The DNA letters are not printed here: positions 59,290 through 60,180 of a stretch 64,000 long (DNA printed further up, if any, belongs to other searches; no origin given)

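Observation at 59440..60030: Lipoprotein carrying a stand-alone copy of the DUF62 C-terminal domain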

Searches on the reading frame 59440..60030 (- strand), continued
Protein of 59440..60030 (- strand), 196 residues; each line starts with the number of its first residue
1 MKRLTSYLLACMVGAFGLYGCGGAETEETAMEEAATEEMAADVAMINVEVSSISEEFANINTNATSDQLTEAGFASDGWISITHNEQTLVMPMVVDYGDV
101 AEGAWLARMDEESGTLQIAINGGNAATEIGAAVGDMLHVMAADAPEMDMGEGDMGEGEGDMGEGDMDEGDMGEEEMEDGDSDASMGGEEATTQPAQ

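Call 26: fold_search(model_id=the predicted structure, library=pdb)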
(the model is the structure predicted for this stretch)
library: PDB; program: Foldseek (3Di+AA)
matches with E <= 10: 434; with E <= 0.001: 33
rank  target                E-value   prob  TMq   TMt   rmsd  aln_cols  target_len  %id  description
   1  2zbu_A                3.1e-08  1.00  0.46  0.35   1.2        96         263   24  Crystal structure of uncharacterized conserved protein from Thermotoga maritima (released 2007-11-13)
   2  2zbv_C                2.7e-07  1.00  0.45  0.34   1.2        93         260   25  Crystal structure of uncharacterized conserved protein from Thermotoga maritima (released 2007-11-13)
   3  7ccg                  3.6e-07  1.00  0.45  0.34   2.0        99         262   22  Crystal structure of ClA1, a kind of a chlorinase from soil bacteria (released 2020-09-09)
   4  2zbv_B                1.1e-06  1.00  0.44  0.33   1.4        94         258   24  Crystal structure of uncharacterized conserved protein from Thermotoga maritima (released 2007-11-13)
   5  6rz2_B                4.4e-06  1.00  0.46  0.34   1.6        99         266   22  SalL with Chloroadenosine (released 2020-04-15)
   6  5b6i_A                4.9e-06  1.00  0.44  0.30   2.4       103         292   21  Structure of fluorinase from Streptomyces sp. MA37 (released 2016-10-26)
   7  1rqp_A                6.2e-06  1.00  0.46  0.32   1.6        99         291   23  Crystal structure and mechanism of a bacterial fluorinating enzyme (released 2004-03-02)
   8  5b6i_B                7.8e-06  1.00  0.47  0.33   1.6       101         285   23  Structure of fluorinase from Streptomyces sp. MA37 (released 2016-10-26)
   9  2q6o_A                1.1e-05  1.00  0.44  0.32   1.8        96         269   22  SalL-Y70T with SAM and Cl (released 2007-12-11)
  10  2cc2_A                1.2e-05  1.00  0.47  0.32   1.6       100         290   24  X-ray crystal structure of 5'-fluorodeoxyadenosine synthase from Streptomyces cattleya complexed with 5'deoxyadenosine (released 2007-03-20)
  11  2cc2_C                1.2e-05  1.00  0.47  0.33   1.9       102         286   24  X-ray crystal structure of 5'-fluorodeoxyadenosine synthase from Streptomyces cattleya complexed with 5'deoxyadenosine (released 2007-03-20)
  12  5lmz_B                1.2e-05  1.00  0.46  0.32   3.3       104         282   23  Fluorinase from Streptomyces sp. MA37 (released 2016-08-24)
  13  2v7t_A                1.3e-05  1.00  0.46  0.31   1.7        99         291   23  X-ray crystal structure of 5'-fluorodeoxyadenosine synthase s158g mutant complexed with s-adenosyl-l-homocysteine and  (released 2008-08-12)
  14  2q6i                  1.4e-05  1.00  0.44  0.33   1.5       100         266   22  salL with ClDA and LMet (released 2007-12-11)
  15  6rz2_A                2.8e-05  1.00  0.44  0.32   2.3        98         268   23  SalL with Chloroadenosine (released 2020-04-15)
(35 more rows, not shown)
